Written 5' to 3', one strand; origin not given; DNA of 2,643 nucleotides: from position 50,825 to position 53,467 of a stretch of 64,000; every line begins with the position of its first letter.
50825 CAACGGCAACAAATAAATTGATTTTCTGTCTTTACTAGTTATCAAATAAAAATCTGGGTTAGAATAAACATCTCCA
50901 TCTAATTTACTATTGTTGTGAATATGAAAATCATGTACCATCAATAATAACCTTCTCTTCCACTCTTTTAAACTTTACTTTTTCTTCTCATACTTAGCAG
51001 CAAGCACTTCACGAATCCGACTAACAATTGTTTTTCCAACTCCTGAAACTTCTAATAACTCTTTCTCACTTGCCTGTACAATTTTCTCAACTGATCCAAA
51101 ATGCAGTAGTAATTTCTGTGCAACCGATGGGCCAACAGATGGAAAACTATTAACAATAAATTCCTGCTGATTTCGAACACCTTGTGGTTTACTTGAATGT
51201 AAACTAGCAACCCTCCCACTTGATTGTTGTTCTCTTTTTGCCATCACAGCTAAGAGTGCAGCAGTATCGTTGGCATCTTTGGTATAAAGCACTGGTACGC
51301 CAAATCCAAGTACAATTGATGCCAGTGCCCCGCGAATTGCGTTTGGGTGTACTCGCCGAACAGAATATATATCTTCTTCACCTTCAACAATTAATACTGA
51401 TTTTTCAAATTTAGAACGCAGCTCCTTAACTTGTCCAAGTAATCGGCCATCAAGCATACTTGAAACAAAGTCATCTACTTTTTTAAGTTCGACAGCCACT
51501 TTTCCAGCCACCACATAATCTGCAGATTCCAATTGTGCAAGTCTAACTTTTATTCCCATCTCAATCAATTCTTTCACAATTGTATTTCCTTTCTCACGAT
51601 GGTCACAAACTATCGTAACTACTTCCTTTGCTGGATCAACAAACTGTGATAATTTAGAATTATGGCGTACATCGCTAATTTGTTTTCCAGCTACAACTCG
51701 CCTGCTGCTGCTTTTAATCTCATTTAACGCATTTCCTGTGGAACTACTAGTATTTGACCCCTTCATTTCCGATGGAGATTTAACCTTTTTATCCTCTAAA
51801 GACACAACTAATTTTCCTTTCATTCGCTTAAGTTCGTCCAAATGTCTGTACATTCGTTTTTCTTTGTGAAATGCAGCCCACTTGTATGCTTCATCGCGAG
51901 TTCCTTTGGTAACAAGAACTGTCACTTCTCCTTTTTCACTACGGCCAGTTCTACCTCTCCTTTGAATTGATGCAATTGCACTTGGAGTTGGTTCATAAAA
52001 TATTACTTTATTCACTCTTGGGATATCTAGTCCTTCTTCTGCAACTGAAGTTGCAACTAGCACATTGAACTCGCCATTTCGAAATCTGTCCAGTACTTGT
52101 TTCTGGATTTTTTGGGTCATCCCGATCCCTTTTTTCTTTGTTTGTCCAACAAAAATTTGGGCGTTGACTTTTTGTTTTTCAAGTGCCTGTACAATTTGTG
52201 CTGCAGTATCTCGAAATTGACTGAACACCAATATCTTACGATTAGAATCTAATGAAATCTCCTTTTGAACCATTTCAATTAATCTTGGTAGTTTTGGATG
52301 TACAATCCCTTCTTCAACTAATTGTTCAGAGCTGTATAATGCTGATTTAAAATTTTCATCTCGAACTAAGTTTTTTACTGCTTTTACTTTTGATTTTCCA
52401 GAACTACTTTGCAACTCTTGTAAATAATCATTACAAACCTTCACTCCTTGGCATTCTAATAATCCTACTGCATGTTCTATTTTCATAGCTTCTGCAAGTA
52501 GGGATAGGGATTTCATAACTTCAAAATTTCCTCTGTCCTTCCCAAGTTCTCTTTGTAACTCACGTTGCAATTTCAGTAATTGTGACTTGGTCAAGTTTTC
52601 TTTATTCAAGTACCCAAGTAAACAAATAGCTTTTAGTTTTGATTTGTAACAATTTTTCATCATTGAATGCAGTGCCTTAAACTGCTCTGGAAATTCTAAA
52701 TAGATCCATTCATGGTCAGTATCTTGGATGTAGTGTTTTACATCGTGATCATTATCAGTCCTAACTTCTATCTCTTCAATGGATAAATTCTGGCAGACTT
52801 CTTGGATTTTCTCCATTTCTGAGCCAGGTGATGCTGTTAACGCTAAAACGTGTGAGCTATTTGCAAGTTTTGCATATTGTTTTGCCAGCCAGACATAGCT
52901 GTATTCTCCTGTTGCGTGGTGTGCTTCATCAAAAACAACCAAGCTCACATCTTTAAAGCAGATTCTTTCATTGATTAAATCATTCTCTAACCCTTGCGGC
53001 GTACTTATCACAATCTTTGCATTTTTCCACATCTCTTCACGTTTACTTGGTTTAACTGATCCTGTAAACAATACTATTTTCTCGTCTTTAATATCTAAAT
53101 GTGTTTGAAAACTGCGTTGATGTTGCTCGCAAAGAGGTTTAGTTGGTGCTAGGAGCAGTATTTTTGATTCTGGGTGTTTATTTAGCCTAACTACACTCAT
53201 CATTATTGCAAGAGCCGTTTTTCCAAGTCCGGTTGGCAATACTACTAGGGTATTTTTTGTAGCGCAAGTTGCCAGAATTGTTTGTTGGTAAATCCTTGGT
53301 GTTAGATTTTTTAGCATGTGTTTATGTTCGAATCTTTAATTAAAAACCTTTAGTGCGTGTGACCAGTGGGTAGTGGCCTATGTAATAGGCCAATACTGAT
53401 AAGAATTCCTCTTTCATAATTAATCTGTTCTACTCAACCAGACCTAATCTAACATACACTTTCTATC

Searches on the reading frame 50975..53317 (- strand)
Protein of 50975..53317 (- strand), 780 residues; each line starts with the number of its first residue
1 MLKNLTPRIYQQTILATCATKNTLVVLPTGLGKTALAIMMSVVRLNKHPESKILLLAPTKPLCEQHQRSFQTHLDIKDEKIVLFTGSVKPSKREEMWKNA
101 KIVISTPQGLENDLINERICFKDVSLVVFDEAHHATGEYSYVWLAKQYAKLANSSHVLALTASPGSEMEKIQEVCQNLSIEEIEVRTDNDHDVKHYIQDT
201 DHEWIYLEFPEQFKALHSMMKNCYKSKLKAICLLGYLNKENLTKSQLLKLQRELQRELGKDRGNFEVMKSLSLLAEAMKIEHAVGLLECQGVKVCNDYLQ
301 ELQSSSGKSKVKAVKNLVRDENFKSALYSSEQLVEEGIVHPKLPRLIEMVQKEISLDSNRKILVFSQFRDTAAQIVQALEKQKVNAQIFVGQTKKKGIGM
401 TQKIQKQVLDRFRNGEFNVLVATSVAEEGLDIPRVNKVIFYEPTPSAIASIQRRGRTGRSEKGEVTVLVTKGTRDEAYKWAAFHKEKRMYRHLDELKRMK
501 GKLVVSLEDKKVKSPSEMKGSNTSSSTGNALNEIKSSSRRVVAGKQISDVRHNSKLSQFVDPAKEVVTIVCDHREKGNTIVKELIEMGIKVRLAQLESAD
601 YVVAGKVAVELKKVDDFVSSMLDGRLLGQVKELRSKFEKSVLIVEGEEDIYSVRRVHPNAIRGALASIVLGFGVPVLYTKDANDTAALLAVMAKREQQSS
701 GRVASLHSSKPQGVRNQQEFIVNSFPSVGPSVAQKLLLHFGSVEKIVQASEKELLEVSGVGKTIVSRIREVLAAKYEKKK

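Call 29: search_protein_families(library=pfam, proteins=[window:50978-53317:-], max_evalue=0.01)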
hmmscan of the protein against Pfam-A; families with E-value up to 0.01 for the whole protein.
window:50978-53317:- (780 aa): 10 families
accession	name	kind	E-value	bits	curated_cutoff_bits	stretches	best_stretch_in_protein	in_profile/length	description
PF02732.21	ERCC4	-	2.7e-28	99.1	24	1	572-692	2-140/140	ERCC4 domain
PF00270.35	DEAD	-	2e-27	96.4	26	1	11-170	5-166/167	DEAD/DEAH box helicase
PF00271.37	Helicase_C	-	4.8e-27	94.8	23.5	1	347-460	3-109/110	Helicase conserved C-terminal domain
PF04851.21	ResIII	-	2.6e-21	76.7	22.5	1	6-164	3-162/164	Type III restriction enzyme, res subunit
PF21210.2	RNA_helicase_helical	-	5.2e-16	59.1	27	1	222-327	2-107/108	Putative ATP-dependent RNA helicase, helical bundle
PF12826.13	HHH_2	-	1.3e-09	38.5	27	1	725-774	8-57/64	Helix-hairpin-helix motif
PF14520.12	HHH_5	-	1.4e-08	35.5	27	1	724-772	6-55/57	Helix-hairpin-helix domain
PF22590.2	Cas3-like_C_2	-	3e-06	27.9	27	1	362-461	5-105/106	CRISPR-associated nuclease/helicase Cas3, C-terminal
PF00633.29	HHH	-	0.00022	21.4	24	1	742-770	1-29/30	Helix-hairpin-helix motif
PF02562.22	PhoH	-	0.008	16.1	27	0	8-59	5-58/205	PhoH-like protein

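Call 40: find_encoding_contigs(protein=window:50975-53317:-, flank=10000, max_places=2)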
Protein window:50975-53317:- (780 aa): 21 contigs read that carry it; 2 places shown.
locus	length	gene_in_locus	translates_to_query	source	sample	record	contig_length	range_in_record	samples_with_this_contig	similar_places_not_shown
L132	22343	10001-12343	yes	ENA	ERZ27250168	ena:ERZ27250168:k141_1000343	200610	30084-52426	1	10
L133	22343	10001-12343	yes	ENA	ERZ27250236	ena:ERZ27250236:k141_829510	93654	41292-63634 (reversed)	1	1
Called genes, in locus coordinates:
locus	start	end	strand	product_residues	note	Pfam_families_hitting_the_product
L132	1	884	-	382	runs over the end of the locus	PF07992:Pyr_redox_2 (faint), PF01266:DAO (weak), PF01494:FAD_binding_3 (faint), PF02558:ApbA (faint), PF03486:HI0933_like (faint), PF13450:NAD_binding_8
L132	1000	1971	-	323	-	-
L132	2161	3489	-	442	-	-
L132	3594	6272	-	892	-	PF17803:Cadherin_4 (faint), PF05345:He_PIG (weak), PF17963:Big_9 (weak), PF05345:He_PIG (weak)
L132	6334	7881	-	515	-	-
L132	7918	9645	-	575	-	-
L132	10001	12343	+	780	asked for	PF00270:DEAD, PF04851:ResIII, PF22590:Cas3-like_C_2 (faint), PF21210:RNA_helicase_helical, PF00271:Helicase_C, PF02732:ERCC4, PF12826:HHH_2, PF14520:HHH_5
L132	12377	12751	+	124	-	-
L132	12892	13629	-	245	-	PF03193:RsgA_GTPase (weak), PF01926:MMR_HSR1, PF02421:FeoB_N (weak)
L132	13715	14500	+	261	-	PF01790:LGT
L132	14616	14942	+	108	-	PF09685:MamF_MmsF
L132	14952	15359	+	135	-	PF13473:Cupredoxin_1, PF00127:Copper-bind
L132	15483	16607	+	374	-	PF00781:DAGK_cat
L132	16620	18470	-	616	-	PF04068:Fer4_RLI (weak), PF12837:Fer4_6 (faint), PF02463:SMC_N, PF00005:ABC_tran, PF13191:AAA_16 (faint), PF13304:AAA_21 (faint), PF00005:ABC_tran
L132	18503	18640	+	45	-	-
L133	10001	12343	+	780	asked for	PF00270:DEAD, PF04851:ResIII, PF22590:Cas3-like_C_2 (faint), PF21210:RNA_helicase_helical, PF00271:Helicase_C, PF02732:ERCC4, PF12826:HHH_2, PF14520:HHH_5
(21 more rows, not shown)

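Call 43: find_homologous_proteins(query=window:50975-53317:-, max_evalue=1e-50)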
Query window:50975-53317:- (780 aa): 7996 proteins with E <= 1e-50 among 8000 candidates; the best 120 are listed.
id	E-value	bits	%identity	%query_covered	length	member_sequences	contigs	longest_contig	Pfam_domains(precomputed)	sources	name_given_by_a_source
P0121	0.0e+0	1692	100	100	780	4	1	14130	PF12826.14,PF00270.36,PF14520.13,PF21210.4,PF02732.22,PF00271.38,PF22590.3,PF04851.22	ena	-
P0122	0.0e+0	1224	73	100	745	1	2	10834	PF12826.14,PF00270.36,PF14520.13,PF21210.4,PF02732.22,PF00271.38,PF04851.22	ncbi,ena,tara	tara:strand:- start:3651 stop:5888 length:2238 start_codon:yes stop_codon:yes gene_type:complete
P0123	0.0e+0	1217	72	100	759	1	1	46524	PF12826.14,PF00270.36,PF14520.13,PF21210.4,PF02732.22,PF00271.38,PF04851.22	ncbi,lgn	-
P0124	0.0e+0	1173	70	100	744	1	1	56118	PF12826.14,PF00270.36,PF14520.13,PF21210.4,PF02732.22,PF00271.38,PF04851.22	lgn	-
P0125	0.0e+0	1139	67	100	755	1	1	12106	PF12826.14,PF00270.36,PF14520.13,PF21210.4,PF02732.22,PF00271.38,PF04851.22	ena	-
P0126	0.0e+0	1133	68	100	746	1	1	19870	PF12826.14,PF00270.36,PF14520.13,PF21210.4,PF02732.22,PF18766.8,PF00271.38,PF04851.22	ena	-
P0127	2.9e-278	943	58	99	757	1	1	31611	PF12826.14,PF00270.36,PF14520.13,PF21210.4,PF02732.22,PF00271.38,PF22590.3,PF04851.22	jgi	-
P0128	4.2e-278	943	56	100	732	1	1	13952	PF12826.14,PF00270.36,PF14520.13,PF21210.4,PF02732.22,PF00271.38,PF04851.22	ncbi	ncbi:MAG: DEAD/DEAH box helicase [Candidatus Woesearchaeota archaeon]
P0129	1.6e-277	941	55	100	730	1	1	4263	PF00270.36,PF14520.13,PF21210.4,PF02732.22,PF00271.38,PF22590.3,PF04851.22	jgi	jgi:ERCC4-related helicase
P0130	1.6e-277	941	56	100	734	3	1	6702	PF12826.14,PF00270.36,PF14520.13,PF21210.4,PF02732.22,PF00271.38,PF04851.22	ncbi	-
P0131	4.0e-277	939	57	99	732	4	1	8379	PF12826.14,PF00270.36,PF14520.13,PF21210.4,PF02732.22,PF00271.38,PF00633.30,PF04851.22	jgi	-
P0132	4.4e-277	939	56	100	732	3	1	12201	PF12826.14,PF00270.36,PF14520.13,PF21210.4,PF02732.22,PF00271.38,PF00633.30,PF04851.22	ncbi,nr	ncbi:TPA: DEAD/DEAH box helicase [Candidatus Woesearchaeota archaeon]|nr:DEAD/DEAH box helicase [Can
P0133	8.4e-277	938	55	100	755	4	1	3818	PF12826.14,PF00270.36,PF14520.13,PF21210.4,PF02732.22,PF00271.38,PF00633.30,PF04851.22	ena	-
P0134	1.5e-276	938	55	100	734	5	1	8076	PF12826.14,PF00270.36,PF14520.13,PF21210.4,PF02732.22,PF00271.38,PF04851.22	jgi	-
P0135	6.4e-276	935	56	100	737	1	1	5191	PF12826.14,PF00270.36,PF14520.13,PF21210.4,PF02732.22,PF00271.38,PF04851.22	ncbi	-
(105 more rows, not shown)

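Call 44: find_encoding_contigs(protein=P0123, flank=3000, max_places=1)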
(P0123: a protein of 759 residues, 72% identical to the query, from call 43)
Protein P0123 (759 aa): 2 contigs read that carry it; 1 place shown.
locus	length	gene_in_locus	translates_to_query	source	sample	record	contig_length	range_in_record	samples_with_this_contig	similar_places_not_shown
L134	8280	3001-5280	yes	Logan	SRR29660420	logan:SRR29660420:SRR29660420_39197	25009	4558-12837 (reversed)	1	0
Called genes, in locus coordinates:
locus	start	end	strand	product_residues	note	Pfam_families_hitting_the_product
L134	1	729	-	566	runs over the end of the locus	-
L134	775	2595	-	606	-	-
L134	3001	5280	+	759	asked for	PF00270:DEAD, PF04851:ResIII, PF21210:RNA_helicase_helical, PF00271:Helicase_C, PF02732:ERCC4, PF12826:HHH_2 (weak), PF14520:HHH_5 (weak)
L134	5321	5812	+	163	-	-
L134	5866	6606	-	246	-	PF03193:RsgA_GTPase (weak), PF01926:MMR_HSR1, PF02421:FeoB_N (weak)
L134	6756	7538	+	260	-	PF01790:LGT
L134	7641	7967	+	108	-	PF09685:MamF_MmsF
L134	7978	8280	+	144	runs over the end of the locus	PF13473:Cupredoxin_1 (weak), PF00127:Copper-bind (weak)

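Call 45: find_encoding_contigs(protein=P0124, flank=3000, max_places=1)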
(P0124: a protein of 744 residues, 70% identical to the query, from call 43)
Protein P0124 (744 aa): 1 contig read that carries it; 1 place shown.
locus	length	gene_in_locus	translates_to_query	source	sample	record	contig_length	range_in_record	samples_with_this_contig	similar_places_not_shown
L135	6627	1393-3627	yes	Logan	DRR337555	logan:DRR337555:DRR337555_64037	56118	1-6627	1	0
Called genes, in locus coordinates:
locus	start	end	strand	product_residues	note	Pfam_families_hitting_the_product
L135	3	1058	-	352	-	?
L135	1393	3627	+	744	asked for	PF00270:DEAD, PF04851:ResIII, PF21210:RNA_helicase_helical, PF00271:Helicase_C, PF02732:ERCC4, PF12826:HHH_2, PF14520:HHH_5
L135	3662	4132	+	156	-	-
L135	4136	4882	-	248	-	PF00350:Dynamin_N (faint), PF03193:RsgA_GTPase (weak), PF01926:MMR_HSR1, PF02421:FeoB_N (weak)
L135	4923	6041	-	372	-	PF00781:DAGK_cat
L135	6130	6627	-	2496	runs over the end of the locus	-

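Call 46: find_encoding_contigs(protein=P0122, flank=3000, max_places=1)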
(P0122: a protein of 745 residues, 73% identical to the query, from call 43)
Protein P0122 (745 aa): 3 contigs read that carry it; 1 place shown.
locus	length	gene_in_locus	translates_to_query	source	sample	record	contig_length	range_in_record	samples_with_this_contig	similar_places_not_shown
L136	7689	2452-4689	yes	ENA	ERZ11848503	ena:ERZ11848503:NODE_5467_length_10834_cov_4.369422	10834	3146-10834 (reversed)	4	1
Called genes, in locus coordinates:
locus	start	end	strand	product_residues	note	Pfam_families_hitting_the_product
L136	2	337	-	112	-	?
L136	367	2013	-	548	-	-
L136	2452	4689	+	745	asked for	PF00270:DEAD, PF04851:ResIII, PF21210:RNA_helicase_helical, PF00271:Helicase_C, PF02732:ERCC4, PF12826:HHH_2, PF14520:HHH_5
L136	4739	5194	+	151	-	-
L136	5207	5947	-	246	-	PF03193:RsgA_GTPase (weak), PF01926:MMR_HSR1, PF02421:FeoB_N (weak)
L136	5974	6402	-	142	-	-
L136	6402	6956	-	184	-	PF01909:NTP_transf_2, PF18765:Polbeta (weak)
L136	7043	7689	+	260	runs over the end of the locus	PF01790:LGT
